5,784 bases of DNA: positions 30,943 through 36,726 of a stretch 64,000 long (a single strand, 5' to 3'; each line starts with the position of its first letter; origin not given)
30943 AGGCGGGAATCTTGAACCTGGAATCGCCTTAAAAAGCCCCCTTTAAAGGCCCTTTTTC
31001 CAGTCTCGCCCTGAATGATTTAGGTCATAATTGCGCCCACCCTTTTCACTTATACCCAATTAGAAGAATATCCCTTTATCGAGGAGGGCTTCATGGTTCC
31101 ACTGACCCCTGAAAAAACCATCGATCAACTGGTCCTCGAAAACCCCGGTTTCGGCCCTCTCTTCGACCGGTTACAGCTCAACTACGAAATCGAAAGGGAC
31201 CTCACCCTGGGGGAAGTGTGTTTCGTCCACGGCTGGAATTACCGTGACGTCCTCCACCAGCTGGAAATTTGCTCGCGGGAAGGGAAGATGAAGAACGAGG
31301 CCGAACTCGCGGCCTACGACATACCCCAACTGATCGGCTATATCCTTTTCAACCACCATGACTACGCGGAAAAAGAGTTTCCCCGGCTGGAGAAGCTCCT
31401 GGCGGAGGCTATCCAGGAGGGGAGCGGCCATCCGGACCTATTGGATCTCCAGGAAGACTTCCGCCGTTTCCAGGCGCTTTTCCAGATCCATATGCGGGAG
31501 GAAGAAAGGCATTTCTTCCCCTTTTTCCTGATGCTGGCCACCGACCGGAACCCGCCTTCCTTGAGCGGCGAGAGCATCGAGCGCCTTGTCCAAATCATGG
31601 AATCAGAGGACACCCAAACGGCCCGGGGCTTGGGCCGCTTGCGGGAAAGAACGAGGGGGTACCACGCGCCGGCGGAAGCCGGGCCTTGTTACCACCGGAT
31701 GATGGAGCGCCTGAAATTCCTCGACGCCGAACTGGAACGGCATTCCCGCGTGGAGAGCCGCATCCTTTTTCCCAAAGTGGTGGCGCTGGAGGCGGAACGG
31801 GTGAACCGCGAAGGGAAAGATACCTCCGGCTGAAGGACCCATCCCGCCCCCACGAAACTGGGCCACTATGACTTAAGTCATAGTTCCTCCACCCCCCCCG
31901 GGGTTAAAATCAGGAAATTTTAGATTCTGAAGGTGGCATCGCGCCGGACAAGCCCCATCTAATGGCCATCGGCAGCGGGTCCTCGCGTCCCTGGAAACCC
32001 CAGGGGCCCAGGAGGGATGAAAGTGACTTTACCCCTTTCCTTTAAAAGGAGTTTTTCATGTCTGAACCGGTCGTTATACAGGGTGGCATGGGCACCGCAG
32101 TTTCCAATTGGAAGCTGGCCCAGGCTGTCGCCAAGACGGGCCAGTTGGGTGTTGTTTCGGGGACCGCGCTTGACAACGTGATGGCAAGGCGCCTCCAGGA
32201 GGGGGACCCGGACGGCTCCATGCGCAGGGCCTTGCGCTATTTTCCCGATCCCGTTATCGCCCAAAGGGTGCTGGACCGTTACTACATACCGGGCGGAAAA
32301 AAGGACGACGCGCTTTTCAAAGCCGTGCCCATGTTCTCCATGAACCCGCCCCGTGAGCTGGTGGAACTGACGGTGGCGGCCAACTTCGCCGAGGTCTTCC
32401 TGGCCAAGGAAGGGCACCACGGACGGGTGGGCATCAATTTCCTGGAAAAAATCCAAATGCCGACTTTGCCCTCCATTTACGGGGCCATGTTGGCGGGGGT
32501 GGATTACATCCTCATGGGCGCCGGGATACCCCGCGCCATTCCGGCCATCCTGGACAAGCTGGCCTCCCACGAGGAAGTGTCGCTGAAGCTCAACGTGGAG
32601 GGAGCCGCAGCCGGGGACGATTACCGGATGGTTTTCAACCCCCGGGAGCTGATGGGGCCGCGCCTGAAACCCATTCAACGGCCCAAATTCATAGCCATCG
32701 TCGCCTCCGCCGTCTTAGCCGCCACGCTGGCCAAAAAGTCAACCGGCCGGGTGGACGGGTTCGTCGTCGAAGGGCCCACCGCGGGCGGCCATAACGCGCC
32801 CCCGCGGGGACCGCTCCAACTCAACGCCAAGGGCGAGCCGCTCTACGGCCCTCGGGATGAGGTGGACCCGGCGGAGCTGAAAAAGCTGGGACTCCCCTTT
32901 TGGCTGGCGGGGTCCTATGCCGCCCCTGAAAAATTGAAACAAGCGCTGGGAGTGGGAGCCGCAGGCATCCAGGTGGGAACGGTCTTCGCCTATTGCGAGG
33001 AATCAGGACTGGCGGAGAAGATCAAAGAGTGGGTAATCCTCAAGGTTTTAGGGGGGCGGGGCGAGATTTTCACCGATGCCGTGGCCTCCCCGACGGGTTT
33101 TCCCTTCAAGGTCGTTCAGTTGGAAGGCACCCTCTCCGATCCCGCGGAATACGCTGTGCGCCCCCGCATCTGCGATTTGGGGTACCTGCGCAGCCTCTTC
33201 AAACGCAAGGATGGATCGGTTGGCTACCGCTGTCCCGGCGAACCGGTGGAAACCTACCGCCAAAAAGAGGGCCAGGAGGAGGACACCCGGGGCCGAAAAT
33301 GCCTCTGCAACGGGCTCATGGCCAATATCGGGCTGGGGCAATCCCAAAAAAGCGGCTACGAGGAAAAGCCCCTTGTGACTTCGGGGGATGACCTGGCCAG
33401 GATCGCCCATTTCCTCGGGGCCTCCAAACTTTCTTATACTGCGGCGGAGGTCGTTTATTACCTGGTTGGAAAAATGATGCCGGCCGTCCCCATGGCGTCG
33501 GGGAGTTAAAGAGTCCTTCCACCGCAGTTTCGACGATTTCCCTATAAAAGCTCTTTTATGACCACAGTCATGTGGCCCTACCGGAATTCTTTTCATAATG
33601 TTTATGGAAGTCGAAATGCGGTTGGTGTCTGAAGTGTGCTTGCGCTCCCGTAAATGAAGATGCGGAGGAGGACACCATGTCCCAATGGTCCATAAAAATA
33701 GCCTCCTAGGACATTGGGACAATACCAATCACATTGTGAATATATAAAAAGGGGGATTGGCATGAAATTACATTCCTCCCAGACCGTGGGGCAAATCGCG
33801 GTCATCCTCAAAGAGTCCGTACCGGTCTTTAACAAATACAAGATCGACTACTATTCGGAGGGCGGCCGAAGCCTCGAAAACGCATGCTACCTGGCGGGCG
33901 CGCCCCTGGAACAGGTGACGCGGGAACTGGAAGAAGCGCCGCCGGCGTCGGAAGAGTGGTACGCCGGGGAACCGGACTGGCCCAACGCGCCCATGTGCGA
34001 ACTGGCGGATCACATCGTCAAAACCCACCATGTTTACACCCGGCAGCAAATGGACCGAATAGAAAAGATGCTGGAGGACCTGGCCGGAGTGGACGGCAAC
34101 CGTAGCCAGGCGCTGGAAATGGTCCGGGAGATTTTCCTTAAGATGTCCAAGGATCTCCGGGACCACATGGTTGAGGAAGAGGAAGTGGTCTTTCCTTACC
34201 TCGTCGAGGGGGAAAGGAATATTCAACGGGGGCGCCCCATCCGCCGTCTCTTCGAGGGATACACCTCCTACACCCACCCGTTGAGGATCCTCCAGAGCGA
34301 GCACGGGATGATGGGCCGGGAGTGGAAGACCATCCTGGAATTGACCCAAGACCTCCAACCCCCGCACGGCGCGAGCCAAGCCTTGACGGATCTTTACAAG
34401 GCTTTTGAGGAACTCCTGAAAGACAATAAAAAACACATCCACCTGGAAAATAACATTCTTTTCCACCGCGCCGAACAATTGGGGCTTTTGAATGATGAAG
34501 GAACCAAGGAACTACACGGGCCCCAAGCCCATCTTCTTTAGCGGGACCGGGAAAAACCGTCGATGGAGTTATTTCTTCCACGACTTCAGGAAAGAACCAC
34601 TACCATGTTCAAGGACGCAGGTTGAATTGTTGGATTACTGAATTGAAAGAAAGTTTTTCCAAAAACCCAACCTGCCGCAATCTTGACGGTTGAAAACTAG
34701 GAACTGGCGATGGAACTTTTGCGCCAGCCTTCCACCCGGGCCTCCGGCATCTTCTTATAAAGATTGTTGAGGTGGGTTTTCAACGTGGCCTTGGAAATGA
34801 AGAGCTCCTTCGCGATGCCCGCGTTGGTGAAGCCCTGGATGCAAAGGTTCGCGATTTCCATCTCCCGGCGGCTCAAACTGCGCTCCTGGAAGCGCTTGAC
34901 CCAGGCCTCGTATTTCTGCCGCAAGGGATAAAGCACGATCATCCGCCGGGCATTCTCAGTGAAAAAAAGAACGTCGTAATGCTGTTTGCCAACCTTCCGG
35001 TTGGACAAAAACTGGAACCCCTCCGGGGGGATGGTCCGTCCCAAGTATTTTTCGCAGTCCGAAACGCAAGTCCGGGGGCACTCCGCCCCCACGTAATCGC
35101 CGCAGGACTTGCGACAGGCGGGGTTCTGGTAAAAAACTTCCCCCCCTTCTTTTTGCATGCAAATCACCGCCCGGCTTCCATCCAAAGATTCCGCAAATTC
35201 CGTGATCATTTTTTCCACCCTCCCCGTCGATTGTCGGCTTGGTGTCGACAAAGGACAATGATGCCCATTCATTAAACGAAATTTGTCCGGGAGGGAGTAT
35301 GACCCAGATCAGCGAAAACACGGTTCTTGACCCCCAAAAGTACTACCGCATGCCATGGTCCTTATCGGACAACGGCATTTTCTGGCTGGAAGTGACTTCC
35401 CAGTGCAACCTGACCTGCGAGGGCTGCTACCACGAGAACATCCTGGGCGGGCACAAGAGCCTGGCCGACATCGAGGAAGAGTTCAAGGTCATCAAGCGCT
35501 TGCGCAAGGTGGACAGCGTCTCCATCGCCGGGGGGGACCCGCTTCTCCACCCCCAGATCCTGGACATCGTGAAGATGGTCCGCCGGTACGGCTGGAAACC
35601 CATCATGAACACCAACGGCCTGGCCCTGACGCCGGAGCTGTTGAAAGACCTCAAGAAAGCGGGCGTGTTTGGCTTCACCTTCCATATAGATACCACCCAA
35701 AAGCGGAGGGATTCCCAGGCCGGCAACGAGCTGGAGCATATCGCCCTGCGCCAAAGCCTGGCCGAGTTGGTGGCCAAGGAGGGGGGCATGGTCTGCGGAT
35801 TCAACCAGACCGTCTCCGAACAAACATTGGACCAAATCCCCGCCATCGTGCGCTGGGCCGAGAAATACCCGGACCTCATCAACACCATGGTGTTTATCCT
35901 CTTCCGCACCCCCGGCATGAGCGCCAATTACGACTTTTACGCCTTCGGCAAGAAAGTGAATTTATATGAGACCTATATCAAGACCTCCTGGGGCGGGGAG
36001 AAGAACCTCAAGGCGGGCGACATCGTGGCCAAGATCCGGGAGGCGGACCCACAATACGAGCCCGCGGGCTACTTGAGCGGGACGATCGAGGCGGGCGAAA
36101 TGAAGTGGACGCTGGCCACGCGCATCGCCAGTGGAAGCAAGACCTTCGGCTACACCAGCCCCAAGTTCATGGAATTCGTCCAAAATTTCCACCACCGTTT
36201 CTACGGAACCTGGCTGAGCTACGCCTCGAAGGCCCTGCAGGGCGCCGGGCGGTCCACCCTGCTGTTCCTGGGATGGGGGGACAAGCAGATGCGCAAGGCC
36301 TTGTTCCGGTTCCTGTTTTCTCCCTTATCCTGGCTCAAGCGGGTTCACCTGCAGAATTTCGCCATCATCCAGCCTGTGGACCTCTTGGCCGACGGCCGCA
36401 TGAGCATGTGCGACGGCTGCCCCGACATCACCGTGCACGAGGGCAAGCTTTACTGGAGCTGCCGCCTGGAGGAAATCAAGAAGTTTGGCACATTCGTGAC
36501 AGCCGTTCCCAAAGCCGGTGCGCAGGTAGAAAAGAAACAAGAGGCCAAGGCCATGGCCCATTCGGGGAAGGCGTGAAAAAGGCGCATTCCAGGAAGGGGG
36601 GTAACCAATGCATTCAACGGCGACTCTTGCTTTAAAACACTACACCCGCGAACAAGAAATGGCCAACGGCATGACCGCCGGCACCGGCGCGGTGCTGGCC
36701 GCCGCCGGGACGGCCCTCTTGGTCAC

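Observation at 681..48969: A 17-site TATGA-N6-TCATA regulon with class II promoter geometry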

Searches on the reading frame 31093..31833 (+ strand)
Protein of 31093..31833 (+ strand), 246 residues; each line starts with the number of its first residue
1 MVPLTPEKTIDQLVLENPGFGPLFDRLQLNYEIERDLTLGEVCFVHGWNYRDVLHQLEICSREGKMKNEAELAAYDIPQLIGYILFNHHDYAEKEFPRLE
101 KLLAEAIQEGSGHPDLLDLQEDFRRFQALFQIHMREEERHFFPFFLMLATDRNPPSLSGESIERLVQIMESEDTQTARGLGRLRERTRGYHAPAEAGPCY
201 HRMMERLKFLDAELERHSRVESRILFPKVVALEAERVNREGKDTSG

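Call 17: search_protein_families(library=pfam, proteins=[window:31093-31833:+], max_evalue=0.001)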
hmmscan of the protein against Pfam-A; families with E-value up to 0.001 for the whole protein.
window:31093-31833:+ (246 aa): 1 family
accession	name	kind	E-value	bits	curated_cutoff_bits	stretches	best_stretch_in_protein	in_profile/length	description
PF01814.28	Hemerythrin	-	8.2e-11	42.9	25.3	1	84-229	5-127/127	Hemerythrin HHE cation binding domain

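Call 41: search_protein_families(library=ncbifam, proteins=[window:31093-31833:+], max_evalue=0.001)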
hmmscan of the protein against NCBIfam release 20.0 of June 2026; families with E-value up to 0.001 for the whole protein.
window:31093-31833:+ (246 aa): 4 families
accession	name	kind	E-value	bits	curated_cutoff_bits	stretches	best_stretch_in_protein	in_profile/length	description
TIGR03652.1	FeS_repair_RIC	equivalog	4e-29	102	204.7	1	10-229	1-216/216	iron-sulfur cluster repair di-iron protein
NF009777.0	PRK13276.1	equivalog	2.7e-14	53.5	259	1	67-229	65-223/224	iron-sulfur cluster repair di-iron protein ScdA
NF008221.0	PRK10992.1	equivalog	3.8e-12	46.2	254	1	7-231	5-218/220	iron-sulfur cluster repair protein YtfE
NF041614.1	FeSrepair_DnrN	equivalog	1.2e-07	32.1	300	1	118-231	52-156/157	iron-sulfur cluster repair protein DnrN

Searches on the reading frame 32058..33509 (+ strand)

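Call 17: search_protein_families(library=pfam, proteins=[window:32058-33509:+], max_evalue=0.001)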
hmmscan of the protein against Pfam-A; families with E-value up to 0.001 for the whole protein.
window:32058-33509:+ (483 aa): 1 family
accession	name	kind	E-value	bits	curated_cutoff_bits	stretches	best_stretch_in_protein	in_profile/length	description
PF03060.21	NMO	-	1e-14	55.1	28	2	213-323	140-238/331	Nitronate monooxygenase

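Call 41: search_protein_families(library=ncbifam, proteins=[window:32058-33509:+], max_evalue=0.001)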
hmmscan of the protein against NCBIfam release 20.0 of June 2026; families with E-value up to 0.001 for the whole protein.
window:32058-33509:+ (483 aa): 1 family
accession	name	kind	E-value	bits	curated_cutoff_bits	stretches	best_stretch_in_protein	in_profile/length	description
TIGR03151.1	enACPred_II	equivalog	3.4e-09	36.4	453.1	0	279-327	162-210/307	enoyl-[acyl-carrier-protein] reductase FabK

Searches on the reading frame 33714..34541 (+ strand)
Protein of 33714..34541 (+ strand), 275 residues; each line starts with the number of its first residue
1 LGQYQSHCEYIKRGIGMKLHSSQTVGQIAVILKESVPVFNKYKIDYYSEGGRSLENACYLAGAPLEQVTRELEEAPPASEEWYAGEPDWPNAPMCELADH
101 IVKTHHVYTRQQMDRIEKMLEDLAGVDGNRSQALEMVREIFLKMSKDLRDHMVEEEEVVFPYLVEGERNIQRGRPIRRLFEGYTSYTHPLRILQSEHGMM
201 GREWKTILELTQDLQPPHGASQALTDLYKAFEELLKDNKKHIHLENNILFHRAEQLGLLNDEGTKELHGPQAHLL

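Call 17: search_protein_families(library=pfam, proteins=[window:33714-34541:+], max_evalue=0.001)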
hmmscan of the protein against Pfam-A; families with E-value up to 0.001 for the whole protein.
window:33714-34541:+ (275 aa): 2 families
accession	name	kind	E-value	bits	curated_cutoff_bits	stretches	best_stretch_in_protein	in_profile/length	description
PF01814.28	Hemerythrin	-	4.3e-12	47.1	25.3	1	99-251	3-125/127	Hemerythrin HHE cation binding domain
PF04405.19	ScdA_N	-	5.8e-10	39.1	32.5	1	22-75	2-55/56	Domain of Unknown function (DUF542)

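Call 41: search_protein_families(library=ncbifam, proteins=[window:33714-34541:+], max_evalue=0.001)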
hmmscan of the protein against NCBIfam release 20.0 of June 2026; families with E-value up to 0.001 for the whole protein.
window:33714-34541:+ (275 aa): 4 families
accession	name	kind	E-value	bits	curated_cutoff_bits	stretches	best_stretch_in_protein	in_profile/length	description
TIGR03652.1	FeS_repair_RIC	equivalog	4e-48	164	204.7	1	25-253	1-216/216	iron-sulfur cluster repair di-iron protein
NF008221.0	PRK10992.1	equivalog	1.7e-35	122.6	254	1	21-254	4-217/220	iron-sulfur cluster repair protein YtfE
NF041614.1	FeSrepair_DnrN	equivalog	7.6e-16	58.8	300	1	89-252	7-153/157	iron-sulfur cluster repair protein DnrN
NF009777.0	PRK13276.1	equivalog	1.3e-14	54.6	259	1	23-252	6-222/224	iron-sulfur cluster repair di-iron protein ScdA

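Call 59: find_related_loci(query=window:33714-34541:+, collection=metagenome_contigs, flank=5000)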
Query window:33714-34541:+ (275 aa) in metagenome_contigs; peptide patterns used: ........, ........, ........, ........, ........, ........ (x = any residue, [..] = any of these).
34 stretches matched a pattern; 1 encode a relative of the query (tblastn E <= 1e-3); 1 distinct loci.
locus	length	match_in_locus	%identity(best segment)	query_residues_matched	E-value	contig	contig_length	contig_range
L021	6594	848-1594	60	14-262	1e-101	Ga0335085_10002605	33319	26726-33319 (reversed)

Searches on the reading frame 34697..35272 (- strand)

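Call 17: search_protein_families(library=pfam, proteins=[window:34697-35272:-], max_evalue=0.001)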
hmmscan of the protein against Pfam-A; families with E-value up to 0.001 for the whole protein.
window:34697-35272:- (191 aa): 1 family
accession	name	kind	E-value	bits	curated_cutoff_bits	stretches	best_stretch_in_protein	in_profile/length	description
PF00196.25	GerE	-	5.3e-15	55.2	23.5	1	132-175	2-45/57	Bacterial regulatory proteins, luxR family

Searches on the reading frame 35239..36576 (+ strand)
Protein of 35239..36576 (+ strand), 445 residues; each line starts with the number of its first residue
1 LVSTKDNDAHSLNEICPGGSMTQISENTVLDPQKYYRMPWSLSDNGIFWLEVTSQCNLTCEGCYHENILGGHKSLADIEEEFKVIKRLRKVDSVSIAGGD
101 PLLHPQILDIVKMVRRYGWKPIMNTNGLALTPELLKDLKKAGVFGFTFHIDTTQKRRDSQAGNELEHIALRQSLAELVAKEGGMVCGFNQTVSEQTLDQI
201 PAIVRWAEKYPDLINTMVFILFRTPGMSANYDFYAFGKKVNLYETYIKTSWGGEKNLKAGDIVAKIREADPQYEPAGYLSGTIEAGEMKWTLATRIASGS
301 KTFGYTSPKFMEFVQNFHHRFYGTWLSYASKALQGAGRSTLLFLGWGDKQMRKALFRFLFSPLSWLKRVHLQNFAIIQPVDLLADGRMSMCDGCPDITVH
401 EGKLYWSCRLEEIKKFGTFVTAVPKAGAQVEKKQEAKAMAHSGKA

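Call 18: search_protein_families(library=pfam, proteins=[window:35239-36576:+], max_evalue=0.001)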
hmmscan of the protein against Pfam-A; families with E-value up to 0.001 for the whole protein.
window:35239-36576:+ (445 aa): 2 families
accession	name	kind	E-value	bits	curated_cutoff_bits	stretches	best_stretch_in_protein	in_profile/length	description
PF04055.27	Radical_SAM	-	1e-16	62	29.5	1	51-156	2-115/166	Radical SAM superfamily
PF13353.11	Fer4_12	-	3.7e-07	30.9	22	1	53-130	12-94/137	4Fe-4S single cluster domain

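Call 41: search_protein_families(library=ncbifam, proteins=[window:35239-36576:+], max_evalue=0.001)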
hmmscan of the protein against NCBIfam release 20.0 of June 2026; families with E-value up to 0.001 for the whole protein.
window:35239-36576:+ (445 aa): 39 families (the best 25 are shown)
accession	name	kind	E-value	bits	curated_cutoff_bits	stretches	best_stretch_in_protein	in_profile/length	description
TIGR04055.1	rSAM_NirJ2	equivalog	2.4e-15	56.9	500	1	51-218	5-172/326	putative heme d1 biosynthesis radical SAM protein NirJ2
NF045702.1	rSAM_GDGT_ether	equivalog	2.9e-15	55.9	450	1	49-219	89-265/486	tetraether lipid synthase Tes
NF045646.2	rSAM_Se_TrsS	equivalog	5.3e-15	54.9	490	1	50-208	90-252/441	radical SAM (seleno)protein TrsS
TIGR04317.1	W_rSAM_matur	equivalog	7e-15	55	380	1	48-169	6-129/349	tungsten cofactor oxidoreductase radical SAM maturase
TIGR04545.1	rSAM_ahbD_hemeb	equivalog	1.6e-14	54.1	500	1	50-222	4-176/339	heme b synthase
TIGR04311.1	rSAM_Geo_metal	subfamily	9.9e-14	51.2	400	1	49-208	6-175/423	radical SAM/SPASM family putative metalloenzyme maturase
TIGR02666.1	moaA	equivalog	3.8e-13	49.1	284.05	1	51-162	15-134/336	GTP 3',8-cyclase MoaA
TIGR04054.1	rSAM_NirJ1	equivalog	8.8e-13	47.6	650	1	50-166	40-158/387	putative heme d1 biosynthesis radical SAM protein NirJ1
NF038283.1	viperin_w_prok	equivalog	2.4e-12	46.6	180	1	52-166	8-130/281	viperin family antiviral radical SAM protein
TIGR04347.1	pseudo_SAM_Halo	equivalog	4.1e-12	46.1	525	1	51-204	43-196/390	TIGR04347 family pseudo-SAM/SPASM protein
TIGR04053.2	TIGR04053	equivalog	8.7e-12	44.9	395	1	47-220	10-185/366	TIGR04053 family radical SAM/SPASM domain-containing protein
TIGR02668.1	moaA_archaeal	equivalog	1.9e-11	43.5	325.25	1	50-156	14-122/303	GTP 3',8-cyclase MoaA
TIGR04051.1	rSAM_NirJ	equivalog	1.9e-11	43.5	515.45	1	51-208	7-164/354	heme d1 biosynthesis radical SAM protein NirJ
NF050035.1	rSAM_WgK_link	exception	3.3e-11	42.8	650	1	50-160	13-127/367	radical SAM/SPASM peptide maturase WgkB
TIGR03470.1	HpnH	equivalog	7.3e-11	41.6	225.05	1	48-174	30-155/318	adenosyl-hopene transferase HpnH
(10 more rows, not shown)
